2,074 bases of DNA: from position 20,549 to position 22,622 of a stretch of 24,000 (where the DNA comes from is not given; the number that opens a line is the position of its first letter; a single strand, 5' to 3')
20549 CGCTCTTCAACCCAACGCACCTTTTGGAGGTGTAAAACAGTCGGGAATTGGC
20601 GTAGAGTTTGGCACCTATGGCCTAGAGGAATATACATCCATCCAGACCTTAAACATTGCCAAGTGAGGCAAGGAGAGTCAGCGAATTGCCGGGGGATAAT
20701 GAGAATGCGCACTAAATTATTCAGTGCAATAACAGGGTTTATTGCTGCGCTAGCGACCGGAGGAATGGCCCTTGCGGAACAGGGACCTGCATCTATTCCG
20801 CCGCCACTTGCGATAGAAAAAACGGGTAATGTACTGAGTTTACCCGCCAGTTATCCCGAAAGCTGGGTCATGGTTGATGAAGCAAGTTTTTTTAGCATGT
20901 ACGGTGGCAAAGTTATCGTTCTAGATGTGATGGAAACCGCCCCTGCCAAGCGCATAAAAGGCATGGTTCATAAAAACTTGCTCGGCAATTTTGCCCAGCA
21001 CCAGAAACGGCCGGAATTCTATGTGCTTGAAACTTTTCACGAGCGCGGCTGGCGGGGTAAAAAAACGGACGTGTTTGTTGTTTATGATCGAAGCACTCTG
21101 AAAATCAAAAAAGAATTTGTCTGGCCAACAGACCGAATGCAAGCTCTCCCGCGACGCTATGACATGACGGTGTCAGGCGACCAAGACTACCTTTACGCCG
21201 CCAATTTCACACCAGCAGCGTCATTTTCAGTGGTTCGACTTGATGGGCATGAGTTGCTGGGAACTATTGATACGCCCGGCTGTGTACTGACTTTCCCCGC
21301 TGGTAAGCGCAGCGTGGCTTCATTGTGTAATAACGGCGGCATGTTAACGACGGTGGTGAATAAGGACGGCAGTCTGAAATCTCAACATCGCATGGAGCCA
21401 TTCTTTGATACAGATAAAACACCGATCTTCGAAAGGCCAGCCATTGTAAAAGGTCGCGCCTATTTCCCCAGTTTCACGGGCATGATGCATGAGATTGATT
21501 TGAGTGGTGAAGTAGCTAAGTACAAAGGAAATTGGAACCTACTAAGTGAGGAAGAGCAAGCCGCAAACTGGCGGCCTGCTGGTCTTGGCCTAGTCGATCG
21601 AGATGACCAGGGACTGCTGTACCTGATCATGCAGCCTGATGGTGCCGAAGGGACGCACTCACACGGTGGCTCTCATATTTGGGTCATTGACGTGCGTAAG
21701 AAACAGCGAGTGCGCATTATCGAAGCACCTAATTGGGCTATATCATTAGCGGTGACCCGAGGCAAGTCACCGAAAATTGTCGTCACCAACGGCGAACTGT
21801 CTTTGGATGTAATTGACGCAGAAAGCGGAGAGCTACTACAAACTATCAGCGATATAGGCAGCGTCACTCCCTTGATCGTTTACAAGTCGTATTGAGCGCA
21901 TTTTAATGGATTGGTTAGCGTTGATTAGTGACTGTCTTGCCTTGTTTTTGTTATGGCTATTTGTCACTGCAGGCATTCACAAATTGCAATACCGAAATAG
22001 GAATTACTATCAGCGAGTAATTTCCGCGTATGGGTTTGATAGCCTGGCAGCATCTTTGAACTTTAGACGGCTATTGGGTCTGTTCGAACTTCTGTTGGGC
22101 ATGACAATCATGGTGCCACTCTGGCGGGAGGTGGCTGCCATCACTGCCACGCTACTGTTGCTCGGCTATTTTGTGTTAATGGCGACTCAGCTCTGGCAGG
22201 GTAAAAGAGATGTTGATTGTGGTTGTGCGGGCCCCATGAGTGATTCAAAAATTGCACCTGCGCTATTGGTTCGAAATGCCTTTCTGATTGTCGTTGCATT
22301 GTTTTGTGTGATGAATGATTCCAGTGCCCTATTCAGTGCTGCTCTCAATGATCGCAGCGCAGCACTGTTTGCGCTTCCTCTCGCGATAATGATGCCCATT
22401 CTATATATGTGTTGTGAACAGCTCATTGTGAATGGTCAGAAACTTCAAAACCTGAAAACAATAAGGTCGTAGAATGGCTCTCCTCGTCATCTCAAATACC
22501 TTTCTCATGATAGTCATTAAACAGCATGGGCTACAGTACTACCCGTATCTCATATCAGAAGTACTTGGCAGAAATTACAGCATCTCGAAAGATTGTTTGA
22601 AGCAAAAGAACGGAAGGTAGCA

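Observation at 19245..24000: TTQ aromatic-amine-dehydrogenase module plus ALDH linked to the paa cluster, apparently replacing TynA/FeaB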

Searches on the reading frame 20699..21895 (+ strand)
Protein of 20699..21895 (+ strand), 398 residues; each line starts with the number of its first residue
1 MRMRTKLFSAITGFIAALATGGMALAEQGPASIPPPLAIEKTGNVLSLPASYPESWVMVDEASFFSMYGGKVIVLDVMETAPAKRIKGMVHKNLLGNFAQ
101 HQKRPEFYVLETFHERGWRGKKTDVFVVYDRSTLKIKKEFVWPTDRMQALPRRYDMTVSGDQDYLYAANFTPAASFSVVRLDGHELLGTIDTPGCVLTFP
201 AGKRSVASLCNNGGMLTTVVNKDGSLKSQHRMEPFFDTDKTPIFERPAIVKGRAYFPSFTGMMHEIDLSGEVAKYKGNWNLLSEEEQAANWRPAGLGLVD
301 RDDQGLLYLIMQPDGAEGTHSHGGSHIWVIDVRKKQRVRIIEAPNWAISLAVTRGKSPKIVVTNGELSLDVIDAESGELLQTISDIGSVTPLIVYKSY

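Call 4: search_protein_families(library=pfam, proteins=[window:20699-21895:+])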
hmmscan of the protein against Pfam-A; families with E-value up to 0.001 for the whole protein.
window:20699-21895:+ (398 aa): 1 family
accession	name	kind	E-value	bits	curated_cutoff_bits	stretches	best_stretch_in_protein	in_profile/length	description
PF06433.17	Me-amine-dh_H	-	1.6e-29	103.4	21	1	82-390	25-336/343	Methylamine dehydrogenase heavy chain (MADH)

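Call 5: search_protein_families(library=ncbifam, proteins=[window:20699-21895:+])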
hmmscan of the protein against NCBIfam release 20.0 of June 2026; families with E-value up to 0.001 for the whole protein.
window:20699-21895:+ (398 aa): 1 family
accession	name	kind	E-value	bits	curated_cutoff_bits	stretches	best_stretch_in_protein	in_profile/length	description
TIGR02658.1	TTQ_MADH_Hv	equivalog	1.8e-29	102.7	454.45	1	82-393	42-354/358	methylamine dehydrogenase (amicyanin) large subunit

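Call 9: search_solved_structures(query=window:20699-21895:+, show_alignments=2)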
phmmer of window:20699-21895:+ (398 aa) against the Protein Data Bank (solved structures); distinct sequences matched with E-value up to 0.001: 14.
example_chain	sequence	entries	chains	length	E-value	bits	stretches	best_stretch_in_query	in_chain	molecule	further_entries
2h3x_A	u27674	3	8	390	4.5e-49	170.7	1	19-386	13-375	Aromatic Amine Dehydrogenase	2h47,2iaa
2hkm_A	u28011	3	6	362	2e-48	168.5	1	62-386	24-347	Aromatic amine dehydrogenase | Aromatic amine dehydrogenase, large subunit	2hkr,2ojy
2i0s_A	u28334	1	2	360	2.1e-48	168.5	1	64-386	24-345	Aromatic amine dehydrogenase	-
2agl_A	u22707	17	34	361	2.1e-48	168.5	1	64-386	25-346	Aromatic amine dehydrogenase | Aromatic amine dehydrogenase; chain A, B | AROMATIC AMINE DEHYDROGENASE ALPHA SUBUNIT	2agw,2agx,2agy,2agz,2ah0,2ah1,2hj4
2q7q_A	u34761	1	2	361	2.1e-48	168.5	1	64-386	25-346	Aralkylamine dehydrogenase heavy chain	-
2hxc_A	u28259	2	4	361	2.8e-48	168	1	64-386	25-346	Aromatic amine dehydrogenase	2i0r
3pxw_D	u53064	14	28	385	7.8e-25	90.9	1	81-389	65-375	Methylamine dehydrogenase heavy chain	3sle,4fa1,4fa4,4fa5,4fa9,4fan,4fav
2gc4_A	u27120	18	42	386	7.8e-25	90.9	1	81-389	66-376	Methylamine dehydrogenase heavy chain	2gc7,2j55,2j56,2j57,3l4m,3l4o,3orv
4y5r_D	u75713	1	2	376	8.8e-25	90.7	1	81-389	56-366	Methylamine dehydrogenase heavy chain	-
2bbk_H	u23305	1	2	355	9.6e-25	90.6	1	82-389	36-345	METHYLAMINE DEHYDROGENASE (HEAVY SUBUNIT)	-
2mta_H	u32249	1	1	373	1.3e-24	90.1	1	81-389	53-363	METHYLAMINE DEHYDROGENASE (HEAVY SUBUNIT)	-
1mg2_A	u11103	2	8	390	1.6e-24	89.9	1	82-389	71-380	Methylamine dehydrogenase, heavy chain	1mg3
3c75_H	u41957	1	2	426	7.6e-24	87.6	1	17-390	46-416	Methylamine dehydrogenase heavy chain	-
1mae_H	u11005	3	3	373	7.4e-07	31.7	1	81-389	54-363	METHYLAMINE DEHYDROGENASE (HEAVY SUBUNIT)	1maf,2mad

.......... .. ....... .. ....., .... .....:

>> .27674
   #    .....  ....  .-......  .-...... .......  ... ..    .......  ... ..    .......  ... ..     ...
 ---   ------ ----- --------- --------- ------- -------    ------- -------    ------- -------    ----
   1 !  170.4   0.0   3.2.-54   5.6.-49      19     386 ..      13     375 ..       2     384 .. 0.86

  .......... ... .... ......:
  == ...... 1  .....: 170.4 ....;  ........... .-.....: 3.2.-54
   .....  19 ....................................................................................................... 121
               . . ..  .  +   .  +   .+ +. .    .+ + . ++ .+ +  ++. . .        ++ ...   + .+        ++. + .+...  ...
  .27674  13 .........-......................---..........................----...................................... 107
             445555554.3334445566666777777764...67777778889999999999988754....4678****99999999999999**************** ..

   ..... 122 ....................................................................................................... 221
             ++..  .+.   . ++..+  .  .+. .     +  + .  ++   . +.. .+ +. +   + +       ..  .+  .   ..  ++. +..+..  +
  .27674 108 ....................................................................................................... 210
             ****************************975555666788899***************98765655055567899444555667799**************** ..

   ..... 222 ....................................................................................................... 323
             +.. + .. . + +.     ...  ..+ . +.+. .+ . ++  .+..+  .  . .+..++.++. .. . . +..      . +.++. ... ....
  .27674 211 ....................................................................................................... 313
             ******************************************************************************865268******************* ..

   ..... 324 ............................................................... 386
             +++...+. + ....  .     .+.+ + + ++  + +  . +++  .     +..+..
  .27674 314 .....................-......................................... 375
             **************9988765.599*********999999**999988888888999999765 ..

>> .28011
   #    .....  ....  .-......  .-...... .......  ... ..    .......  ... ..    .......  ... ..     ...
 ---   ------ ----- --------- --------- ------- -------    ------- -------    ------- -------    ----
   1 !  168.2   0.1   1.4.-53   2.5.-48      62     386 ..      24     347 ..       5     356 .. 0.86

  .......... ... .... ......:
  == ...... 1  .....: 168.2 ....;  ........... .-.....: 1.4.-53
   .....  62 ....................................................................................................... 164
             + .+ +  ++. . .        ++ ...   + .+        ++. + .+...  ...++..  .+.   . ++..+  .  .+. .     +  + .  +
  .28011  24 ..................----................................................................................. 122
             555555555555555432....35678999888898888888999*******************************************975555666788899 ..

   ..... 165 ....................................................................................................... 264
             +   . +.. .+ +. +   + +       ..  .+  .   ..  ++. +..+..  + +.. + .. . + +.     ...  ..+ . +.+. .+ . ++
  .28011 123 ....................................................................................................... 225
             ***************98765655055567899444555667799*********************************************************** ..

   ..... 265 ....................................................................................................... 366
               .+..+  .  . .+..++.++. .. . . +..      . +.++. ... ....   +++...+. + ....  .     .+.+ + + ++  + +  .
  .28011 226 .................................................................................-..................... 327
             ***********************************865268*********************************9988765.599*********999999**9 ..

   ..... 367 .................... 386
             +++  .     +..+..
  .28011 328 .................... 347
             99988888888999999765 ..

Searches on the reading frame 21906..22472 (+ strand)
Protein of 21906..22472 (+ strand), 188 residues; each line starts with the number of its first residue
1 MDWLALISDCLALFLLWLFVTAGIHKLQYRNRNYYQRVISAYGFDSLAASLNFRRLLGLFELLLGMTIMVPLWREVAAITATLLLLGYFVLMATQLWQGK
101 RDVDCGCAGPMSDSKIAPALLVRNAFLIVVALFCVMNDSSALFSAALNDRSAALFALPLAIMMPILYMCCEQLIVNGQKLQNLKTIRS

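Call 4: search_protein_families(library=pfam, proteins=[window:21906-22472:+])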
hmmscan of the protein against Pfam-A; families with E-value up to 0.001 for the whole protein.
window:21906-22472:+ (188 aa): 2 families
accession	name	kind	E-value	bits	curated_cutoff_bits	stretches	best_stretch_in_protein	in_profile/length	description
PF07291.16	MauE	-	7.6e-21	75.2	27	1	3-135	3-126/128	Methylamine utilisation protein MauE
PF13564.11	DoxX_2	-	4.7e-05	23.9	26.3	1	12-94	3-80/103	DoxX-like family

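Call 5: search_protein_families(library=ncbifam, proteins=[window:21906-22472:+])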
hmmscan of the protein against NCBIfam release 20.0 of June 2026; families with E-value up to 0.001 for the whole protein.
window:21906-22472:+ (188 aa): 1 family
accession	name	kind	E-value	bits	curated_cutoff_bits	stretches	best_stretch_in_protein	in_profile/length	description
NF045576.1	BT_3928_fam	equivalog_domain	0.0003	20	250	1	49-169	46-163/358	BT_3928 family protein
